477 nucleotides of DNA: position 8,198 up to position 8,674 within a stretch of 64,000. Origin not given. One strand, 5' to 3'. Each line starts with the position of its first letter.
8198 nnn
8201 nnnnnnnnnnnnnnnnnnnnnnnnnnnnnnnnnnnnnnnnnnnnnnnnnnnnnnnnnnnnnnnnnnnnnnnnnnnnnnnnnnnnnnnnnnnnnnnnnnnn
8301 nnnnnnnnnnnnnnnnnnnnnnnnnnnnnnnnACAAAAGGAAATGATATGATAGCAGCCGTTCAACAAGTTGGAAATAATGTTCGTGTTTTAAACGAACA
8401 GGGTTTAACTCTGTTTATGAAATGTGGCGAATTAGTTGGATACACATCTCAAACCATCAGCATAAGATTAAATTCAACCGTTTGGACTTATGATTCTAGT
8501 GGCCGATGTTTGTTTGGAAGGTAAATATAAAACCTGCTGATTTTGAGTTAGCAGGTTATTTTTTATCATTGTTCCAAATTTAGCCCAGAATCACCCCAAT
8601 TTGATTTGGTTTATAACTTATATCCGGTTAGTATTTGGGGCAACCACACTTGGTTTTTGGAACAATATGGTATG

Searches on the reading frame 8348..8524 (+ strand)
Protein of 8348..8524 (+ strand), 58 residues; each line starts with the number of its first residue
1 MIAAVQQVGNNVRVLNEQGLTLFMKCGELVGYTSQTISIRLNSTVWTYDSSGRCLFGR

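Call 3: search_protein_families(library=pfam, proteins=[window:8348-8524:+], max_evalue=1)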
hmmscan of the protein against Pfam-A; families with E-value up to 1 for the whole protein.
window:8348-8524:+ (58 aa): 0 families

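Call 4: search_protein_families(library=ncbifam, proteins=[window:8348-8524:+], max_evalue=1)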
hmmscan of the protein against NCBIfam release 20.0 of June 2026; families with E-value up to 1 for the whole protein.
window:8348-8524:+ (58 aa): 2 families
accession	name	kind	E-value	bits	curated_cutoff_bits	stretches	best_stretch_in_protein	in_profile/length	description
NF008572.0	PRK11524.1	equivalog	0.014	14.5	292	1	6-52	67-116/294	adenine-specific DNA-methyltransferase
NF046107.1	ResusProRpfC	equivalog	0.084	13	200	1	6-32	84-110/136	resuscitation-promoting factor RpfC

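Call 5: search_protein_families(library=phrogs, proteins=[window:8348-8524:+], max_evalue=1)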
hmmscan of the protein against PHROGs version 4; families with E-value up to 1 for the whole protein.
window:8348-8524:+ (58 aa): 0 families

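Call 59: search_protein_families(library=padloc, proteins=[window:8348-8524:+], max_evalue=0.01)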
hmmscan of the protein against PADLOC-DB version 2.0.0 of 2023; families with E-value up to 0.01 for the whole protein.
window:8348-8524:+ (58 aa): 0 families
